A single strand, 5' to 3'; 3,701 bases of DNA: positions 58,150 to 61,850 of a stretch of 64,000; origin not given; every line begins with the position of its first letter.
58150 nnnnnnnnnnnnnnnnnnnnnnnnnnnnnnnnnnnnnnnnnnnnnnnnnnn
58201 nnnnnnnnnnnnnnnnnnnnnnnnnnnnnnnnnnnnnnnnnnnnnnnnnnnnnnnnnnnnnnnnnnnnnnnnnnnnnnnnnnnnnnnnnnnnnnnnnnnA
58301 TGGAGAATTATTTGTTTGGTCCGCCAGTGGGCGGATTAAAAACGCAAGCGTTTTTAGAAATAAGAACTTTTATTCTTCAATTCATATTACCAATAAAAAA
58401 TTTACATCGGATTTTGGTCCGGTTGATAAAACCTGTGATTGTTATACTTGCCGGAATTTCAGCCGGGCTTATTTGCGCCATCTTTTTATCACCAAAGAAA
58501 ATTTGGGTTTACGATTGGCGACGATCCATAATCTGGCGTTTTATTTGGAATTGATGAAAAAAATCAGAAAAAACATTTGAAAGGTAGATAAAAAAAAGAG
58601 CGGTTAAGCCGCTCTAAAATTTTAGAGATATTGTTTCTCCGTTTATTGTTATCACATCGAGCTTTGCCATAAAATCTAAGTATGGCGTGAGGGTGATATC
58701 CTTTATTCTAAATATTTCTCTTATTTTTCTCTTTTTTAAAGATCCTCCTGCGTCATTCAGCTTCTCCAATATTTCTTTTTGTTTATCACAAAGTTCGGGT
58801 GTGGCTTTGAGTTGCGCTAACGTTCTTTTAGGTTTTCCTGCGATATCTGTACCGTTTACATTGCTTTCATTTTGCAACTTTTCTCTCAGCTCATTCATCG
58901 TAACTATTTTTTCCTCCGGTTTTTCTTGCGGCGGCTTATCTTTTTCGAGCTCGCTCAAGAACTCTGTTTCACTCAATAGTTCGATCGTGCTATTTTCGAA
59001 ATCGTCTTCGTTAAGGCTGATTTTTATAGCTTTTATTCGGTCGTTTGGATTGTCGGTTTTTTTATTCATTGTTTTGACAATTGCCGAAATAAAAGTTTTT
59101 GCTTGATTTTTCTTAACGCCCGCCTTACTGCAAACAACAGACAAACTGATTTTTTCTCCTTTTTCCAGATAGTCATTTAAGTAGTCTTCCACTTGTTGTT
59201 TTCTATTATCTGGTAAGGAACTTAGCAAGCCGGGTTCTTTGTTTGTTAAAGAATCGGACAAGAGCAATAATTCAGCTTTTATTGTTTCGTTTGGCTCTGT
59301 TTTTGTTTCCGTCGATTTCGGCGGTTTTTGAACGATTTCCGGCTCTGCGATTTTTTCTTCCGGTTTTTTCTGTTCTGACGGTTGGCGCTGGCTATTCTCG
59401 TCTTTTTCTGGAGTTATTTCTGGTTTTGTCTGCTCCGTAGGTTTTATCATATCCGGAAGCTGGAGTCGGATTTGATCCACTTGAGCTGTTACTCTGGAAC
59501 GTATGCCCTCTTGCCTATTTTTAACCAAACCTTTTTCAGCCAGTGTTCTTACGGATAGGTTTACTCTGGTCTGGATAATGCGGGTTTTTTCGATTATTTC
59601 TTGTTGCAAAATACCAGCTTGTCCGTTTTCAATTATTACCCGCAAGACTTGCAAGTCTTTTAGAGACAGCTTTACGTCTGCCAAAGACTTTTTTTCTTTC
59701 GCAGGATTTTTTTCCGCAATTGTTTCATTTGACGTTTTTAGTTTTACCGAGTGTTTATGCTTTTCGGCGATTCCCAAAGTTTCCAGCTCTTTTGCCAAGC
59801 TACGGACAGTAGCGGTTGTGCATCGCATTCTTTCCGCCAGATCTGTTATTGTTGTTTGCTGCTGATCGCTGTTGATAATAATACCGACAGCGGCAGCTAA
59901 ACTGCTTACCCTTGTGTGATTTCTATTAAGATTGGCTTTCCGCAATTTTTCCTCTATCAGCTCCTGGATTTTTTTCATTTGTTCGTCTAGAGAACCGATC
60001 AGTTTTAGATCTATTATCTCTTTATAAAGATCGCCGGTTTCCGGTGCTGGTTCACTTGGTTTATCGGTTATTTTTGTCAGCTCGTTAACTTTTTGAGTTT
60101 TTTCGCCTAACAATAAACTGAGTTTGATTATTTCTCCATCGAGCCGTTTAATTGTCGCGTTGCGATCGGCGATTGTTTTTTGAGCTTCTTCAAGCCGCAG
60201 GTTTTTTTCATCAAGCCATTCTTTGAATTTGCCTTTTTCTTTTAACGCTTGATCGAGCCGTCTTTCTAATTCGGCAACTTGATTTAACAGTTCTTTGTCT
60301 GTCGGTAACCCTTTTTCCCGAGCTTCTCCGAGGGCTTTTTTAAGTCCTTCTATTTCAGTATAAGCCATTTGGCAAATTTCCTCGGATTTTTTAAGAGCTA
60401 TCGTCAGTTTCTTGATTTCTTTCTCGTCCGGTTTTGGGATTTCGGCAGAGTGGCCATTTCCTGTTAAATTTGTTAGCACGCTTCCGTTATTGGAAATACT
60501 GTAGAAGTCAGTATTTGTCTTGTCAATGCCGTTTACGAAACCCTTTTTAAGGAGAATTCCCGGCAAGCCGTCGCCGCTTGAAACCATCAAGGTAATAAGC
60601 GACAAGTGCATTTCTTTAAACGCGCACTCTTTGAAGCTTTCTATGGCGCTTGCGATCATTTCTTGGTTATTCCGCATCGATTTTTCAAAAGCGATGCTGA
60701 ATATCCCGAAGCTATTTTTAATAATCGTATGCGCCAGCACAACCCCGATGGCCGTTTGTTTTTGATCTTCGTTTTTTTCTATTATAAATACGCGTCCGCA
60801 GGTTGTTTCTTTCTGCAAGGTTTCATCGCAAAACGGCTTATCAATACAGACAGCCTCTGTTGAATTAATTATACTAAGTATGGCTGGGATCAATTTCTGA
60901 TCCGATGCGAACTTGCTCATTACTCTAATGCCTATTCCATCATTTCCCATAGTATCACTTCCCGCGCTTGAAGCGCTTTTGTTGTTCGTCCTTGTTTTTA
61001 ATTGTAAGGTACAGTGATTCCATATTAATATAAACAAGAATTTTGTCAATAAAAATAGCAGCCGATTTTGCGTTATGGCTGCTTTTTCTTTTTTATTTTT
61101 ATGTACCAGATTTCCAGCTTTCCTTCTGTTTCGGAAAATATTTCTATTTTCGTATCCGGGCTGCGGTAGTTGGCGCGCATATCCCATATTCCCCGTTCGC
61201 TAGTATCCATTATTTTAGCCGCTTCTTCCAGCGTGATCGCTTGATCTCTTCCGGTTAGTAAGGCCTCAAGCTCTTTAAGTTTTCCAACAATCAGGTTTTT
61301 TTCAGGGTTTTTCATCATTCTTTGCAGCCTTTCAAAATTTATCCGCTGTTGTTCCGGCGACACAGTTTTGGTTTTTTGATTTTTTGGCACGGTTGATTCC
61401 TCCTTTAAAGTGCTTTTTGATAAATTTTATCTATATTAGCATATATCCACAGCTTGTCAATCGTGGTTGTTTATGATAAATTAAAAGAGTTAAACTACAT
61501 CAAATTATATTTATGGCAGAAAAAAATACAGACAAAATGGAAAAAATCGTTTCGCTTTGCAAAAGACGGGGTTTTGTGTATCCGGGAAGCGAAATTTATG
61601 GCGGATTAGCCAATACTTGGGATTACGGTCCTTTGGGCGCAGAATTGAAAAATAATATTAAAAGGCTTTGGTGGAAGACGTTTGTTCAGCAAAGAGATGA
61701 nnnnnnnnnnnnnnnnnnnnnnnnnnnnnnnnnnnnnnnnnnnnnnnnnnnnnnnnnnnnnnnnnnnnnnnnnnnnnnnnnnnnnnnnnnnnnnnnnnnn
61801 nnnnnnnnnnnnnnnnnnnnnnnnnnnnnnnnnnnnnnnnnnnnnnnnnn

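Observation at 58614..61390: Two-gene module (excisionase-type HTH and a 778-aa coiled-coil / double winged-helix protein) wedged between tgt and glyQS on the opposite strand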

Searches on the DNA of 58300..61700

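Call 80: search_rna_families(source=window, start=58300, end=61700, threshold=evalue, max_evalue=1)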
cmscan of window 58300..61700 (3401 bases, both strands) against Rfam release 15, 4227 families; matches with E-value up to 1: 3.
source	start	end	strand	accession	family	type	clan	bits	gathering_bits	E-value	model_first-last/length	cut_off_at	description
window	58586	58670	-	RF00558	L20_leader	Cis-reg; leader;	-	22.4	58.7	0.3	1-127/127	no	Ribosomal protein L20 leader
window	61236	61371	-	RF02111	IS009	Gene;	-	19.9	117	0.1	1-199/199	no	IS009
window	58505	58676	-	RF01407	STnc560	Gene; sRNA;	-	18.5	55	0.83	1-214/214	no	STnc560 Hfq binding RNA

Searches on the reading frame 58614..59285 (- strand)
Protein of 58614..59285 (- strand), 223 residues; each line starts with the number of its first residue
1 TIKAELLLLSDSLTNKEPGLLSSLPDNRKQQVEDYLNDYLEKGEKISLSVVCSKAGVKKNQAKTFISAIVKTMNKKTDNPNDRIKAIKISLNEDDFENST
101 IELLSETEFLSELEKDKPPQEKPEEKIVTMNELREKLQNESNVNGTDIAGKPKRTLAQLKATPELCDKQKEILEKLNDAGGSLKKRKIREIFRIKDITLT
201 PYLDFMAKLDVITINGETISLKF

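Call 46: search_solved_structures(query=A5, max_evalue=10, show_alignments=2)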
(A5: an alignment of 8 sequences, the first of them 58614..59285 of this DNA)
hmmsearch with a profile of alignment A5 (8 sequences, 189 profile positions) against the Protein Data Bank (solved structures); distinct sequences matched with E-value up to 10: 6.
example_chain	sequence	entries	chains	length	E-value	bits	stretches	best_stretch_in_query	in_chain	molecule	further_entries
5w4d_A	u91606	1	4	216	0.056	16.4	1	38-75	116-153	P-granule scaffold protein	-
5w4a_A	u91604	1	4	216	0.079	15.9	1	38-75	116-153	P-granule scaffold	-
4xrf_A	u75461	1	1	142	0.08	15.9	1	120-179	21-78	Transcriptional regulator, MarR family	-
1j75_A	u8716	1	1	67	0.14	15.1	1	134-179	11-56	Tumor Stroma and Activated Macrophage Protein DLM-1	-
9j8g_A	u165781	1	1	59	0.15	15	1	135-179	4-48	Z-DNA-binding protein 1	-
2heo_A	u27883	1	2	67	0.53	13.2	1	134-179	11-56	Z-DNA binding protein 1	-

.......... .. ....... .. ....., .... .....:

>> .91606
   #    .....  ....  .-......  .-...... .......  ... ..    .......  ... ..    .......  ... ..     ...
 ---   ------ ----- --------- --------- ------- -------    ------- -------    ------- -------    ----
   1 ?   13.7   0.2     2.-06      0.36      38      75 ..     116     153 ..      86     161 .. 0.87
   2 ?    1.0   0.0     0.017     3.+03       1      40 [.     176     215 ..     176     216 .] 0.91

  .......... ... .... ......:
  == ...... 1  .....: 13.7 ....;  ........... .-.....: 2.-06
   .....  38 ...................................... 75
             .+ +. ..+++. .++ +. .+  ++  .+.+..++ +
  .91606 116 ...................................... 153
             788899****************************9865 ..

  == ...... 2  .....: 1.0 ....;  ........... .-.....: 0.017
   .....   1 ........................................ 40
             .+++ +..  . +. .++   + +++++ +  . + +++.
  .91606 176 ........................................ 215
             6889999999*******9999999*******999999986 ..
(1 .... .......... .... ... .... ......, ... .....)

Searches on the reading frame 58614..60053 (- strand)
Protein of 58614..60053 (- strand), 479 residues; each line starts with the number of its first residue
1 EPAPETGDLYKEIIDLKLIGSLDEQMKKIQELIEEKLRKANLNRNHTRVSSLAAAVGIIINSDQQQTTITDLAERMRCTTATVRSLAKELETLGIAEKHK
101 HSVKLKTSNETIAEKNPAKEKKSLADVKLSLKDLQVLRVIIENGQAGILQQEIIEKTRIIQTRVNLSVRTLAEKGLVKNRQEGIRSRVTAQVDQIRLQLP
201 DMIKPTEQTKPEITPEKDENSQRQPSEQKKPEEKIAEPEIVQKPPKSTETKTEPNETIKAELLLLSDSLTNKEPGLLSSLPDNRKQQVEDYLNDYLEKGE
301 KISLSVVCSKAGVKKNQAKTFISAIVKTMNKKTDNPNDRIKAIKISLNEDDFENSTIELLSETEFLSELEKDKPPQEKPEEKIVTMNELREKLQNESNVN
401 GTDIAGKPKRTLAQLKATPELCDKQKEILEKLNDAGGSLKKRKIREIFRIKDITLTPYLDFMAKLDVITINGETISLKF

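Call 65: predict_structure(alignment_id=A6)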
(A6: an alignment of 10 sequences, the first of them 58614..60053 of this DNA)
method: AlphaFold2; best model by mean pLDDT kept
length: 479 residues; sequences in the alignment: 10
mean_pLDDT: 70.1   pTM: 0.27
mean pLDDT of the five models: 70.1, 68.7, 66.8, 66.5, 66.4
residues with pLDDT >= 90: 81; 70-90: 219; 50-70: 59; < 50: 120
segments of 3 or more residues with pLDDT < 50: 1-9, 108-127, 205-259, 372-406
pLDDT, mean of each block of 10 residues (from residue 1): 41 61 82 85 84 89 78 89 90 85 68 31 49 89 89 90 90 89 88 81 49 33 32 35 31 34 60 72 84 78 83 80 83 73 69 73 61 39 37 38 51 84 90 90 90 88 91 88
secondary structure, 60 per line:
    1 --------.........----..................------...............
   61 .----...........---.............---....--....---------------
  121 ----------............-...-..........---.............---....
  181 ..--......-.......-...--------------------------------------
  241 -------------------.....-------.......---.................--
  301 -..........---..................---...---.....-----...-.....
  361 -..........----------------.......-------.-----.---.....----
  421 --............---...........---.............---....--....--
elements in order: H9-17 H22-39 H46-61 E66-68 H69-76 H80-92 E96-99 E102-105 H131-142 H150-157 H161-173 E177-182 E185-190 H192-198 E260-264 H272-278 H282-298 H304-311 H315-332 E342-346 E356-360 H362-371 H388-394 H412-416 H423-434 E438-440 H441-448 H452-464 E468-471 E474-477
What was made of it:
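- On MarR-family regulators: Flanking segments are disordered linkers (call 65).
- The AlphaFold model shows four units with wH topology at pLDDT 70-90 (call 65).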

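Call 68: fold_search(model_id=the predicted structure, library=pdb)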
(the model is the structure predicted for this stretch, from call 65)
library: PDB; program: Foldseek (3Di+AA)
matches with E <= 10: 1711; with E <= 0.001: 4
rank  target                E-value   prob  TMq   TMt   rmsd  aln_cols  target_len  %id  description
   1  9gc3_A                1.2e-05  0.99  0.13  0.12  24.6       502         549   12  yeast TFIIIC TauB subcomplex bound to a tRNA gene (released 2024-11-27)
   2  8ffz_B                1.0e-04  0.96  0.13  0.08  25.2       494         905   12  TFIIIA-TFIIIC-Brf1-TBP complex bound to 5S rRNA gene (released 2023-06-21)
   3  8cli_A                1.7e-04  1.00  0.12  0.11  21.2       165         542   15  TFIIIC TauB-DNA monomer (released 2023-06-21)
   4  8cll_A                2.9e-04  1.00  0.13  0.19  17.7       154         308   18  Structural insights into human TFIIIC promoter recognition (released 2023-06-21)
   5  3w6j_E                1.6e-03  1.00  0.13  0.36  10.9       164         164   17  Crystal structure of ScpAB core complex (released 2013-04-24)
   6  6juv_A                3.4e-03  1.00  0.13  0.31  12.1       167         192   13  Crytsal structure of ScpB derived from Pyrococcus yayanosii (released 2020-01-22)
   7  2dk5_MODEL_1_A        4.2e-03  1.00  0.12  0.62   9.4        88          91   19  Solution structure of Winged-Helix domain in RNA polymerase III 39KDa polypeptide (released 2006-10-06)
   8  6j05_A                4.9e-03  1.00  0.14  0.66   1.1        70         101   23  Structures of two ArsR As(III)-responsive repressors: implications for the mechanism of derepression (released 2019-07-03)
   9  3lmm_D                7.1e-03  0.99  0.12  0.10  14.4       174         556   12  Crystal Structure of the DIP2311 protein from Corynebacterium diphtheriae, Northeast Structural Genomics Consortium Ta (released 2010-02-16)
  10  3w6j_C                8.7e-03  1.00  0.12  0.33  10.7       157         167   16  Crystal structure of ScpAB core complex (released 2013-04-24)
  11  3w6j_F                1.1e-02  0.99  0.13  0.34  12.2       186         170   18  Crystal structure of ScpAB core complex (released 2013-04-24)
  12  8iue_P                1.1e-02  1.00  0.12  0.19  14.2       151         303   16  RNA polymerase III pre-initiation complex melting complex 1 (released 2023-05-24)
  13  3ov8                  1.3e-02  1.00  0.14  0.65   2.7        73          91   19  Crystal structure of AF1382 from Archaeoglobus fulgidus, High resolution (released 2011-11-16)
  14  3lmm_B                1.3e-02  0.99  0.12  0.10  14.0       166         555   12  Crystal Structure of the DIP2311 protein from Corynebacterium diphtheriae, Northeast Structural Genomics Consortium Ta (released 2010-02-16)
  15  4fht_A                1.4e-02  1.00  0.14  0.44   1.7        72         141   18  Crystal Structure of the PcaV transcriptional regulator from Streptomyces coelicolor in complex with its natural ligan (released 2013-04-24)
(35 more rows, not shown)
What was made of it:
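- Closest known: Winged-helix arrays: TFIIIC tau138. Same: These are the best Foldseek matches, 1.2e-5 to 6e-2 (call 68).
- Foldseek's best matches are WH arrays: TFIIIC tau138 at 1.2e-5, ScpB at 1.6e-3, plus Pol III C34 and SelB (call 68).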
